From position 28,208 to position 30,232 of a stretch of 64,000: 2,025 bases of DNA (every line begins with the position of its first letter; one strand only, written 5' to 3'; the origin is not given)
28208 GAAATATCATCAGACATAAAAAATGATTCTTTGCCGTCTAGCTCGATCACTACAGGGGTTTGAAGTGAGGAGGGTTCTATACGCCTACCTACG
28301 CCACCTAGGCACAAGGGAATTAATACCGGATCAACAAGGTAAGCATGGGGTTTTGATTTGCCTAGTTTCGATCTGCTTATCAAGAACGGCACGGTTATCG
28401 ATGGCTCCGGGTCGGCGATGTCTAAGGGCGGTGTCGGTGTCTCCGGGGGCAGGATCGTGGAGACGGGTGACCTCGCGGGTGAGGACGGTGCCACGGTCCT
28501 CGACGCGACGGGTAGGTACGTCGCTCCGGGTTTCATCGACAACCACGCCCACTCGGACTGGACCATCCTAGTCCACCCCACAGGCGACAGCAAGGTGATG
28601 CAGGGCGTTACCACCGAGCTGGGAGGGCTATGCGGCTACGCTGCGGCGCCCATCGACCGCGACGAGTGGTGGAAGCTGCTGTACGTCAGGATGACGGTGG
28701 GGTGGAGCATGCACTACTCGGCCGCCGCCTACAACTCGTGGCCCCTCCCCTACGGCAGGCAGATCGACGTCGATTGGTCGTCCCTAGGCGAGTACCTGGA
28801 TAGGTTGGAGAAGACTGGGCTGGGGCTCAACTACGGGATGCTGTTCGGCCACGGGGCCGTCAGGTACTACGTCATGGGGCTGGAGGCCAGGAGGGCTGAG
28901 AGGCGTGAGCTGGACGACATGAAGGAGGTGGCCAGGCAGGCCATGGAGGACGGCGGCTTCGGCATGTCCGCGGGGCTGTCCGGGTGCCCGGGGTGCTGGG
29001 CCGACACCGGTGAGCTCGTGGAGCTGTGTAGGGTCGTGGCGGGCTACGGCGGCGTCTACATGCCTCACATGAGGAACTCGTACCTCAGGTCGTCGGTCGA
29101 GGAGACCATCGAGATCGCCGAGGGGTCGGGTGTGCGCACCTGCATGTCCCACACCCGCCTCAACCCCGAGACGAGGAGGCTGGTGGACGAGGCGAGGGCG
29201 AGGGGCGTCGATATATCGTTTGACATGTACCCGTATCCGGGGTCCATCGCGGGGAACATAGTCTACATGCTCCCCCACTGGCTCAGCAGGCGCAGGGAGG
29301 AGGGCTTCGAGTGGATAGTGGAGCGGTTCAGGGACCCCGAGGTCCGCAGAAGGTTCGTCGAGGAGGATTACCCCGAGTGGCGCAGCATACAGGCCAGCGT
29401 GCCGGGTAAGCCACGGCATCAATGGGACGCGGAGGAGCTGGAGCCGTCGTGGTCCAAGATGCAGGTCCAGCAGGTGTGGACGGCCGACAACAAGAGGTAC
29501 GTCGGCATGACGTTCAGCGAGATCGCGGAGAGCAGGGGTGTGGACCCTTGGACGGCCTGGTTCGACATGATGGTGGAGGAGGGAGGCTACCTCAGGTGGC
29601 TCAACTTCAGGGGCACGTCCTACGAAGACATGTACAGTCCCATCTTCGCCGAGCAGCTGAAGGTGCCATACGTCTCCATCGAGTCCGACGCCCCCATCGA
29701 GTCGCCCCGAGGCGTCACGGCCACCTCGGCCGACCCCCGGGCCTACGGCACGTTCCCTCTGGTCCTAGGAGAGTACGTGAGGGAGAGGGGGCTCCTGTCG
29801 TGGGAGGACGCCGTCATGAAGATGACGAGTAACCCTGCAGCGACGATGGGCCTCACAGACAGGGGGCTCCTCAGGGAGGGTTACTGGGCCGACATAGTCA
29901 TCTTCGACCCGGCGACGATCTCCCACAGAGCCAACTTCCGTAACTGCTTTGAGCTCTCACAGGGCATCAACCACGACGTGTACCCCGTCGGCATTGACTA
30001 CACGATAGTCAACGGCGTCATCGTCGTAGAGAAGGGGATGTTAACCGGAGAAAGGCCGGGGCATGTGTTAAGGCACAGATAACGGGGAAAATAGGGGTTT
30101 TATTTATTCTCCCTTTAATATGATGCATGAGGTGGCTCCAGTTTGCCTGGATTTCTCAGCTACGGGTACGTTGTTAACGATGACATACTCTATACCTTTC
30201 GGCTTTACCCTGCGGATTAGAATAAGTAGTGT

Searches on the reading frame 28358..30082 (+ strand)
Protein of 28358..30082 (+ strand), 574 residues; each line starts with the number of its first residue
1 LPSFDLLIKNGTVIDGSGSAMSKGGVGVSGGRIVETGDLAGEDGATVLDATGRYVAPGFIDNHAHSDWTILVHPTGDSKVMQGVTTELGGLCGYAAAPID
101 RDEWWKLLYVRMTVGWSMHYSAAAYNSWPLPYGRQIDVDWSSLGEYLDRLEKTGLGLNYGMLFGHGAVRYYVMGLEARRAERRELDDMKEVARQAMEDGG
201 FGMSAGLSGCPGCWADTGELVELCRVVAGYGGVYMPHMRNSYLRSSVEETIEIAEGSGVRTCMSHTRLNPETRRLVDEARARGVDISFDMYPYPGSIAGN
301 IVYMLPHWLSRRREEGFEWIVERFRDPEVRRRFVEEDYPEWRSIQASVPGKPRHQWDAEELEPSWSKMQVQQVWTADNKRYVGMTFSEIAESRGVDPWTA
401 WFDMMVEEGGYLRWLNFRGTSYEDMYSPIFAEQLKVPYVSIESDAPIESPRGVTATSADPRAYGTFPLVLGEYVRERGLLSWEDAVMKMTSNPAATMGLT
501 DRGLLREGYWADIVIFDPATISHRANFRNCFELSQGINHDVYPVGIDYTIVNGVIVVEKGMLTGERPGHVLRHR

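Call 52: search_protein_families(library=pfam, proteins=[window:28358-30082:+], max_evalue=0.00001)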
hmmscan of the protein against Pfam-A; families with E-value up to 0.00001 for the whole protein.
window:28358-30082:+ (574 aa): 2 families
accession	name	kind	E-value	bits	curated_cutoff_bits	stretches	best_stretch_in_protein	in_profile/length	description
PF07969.17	Amidohydro_3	-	4.6e-27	96.1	29.7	2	460-557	384-472/472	Amidohydrolase family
PF01979.26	Amidohydro_1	-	2.8e-11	43.7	25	1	473-556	275-345/345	Amidohydrolase family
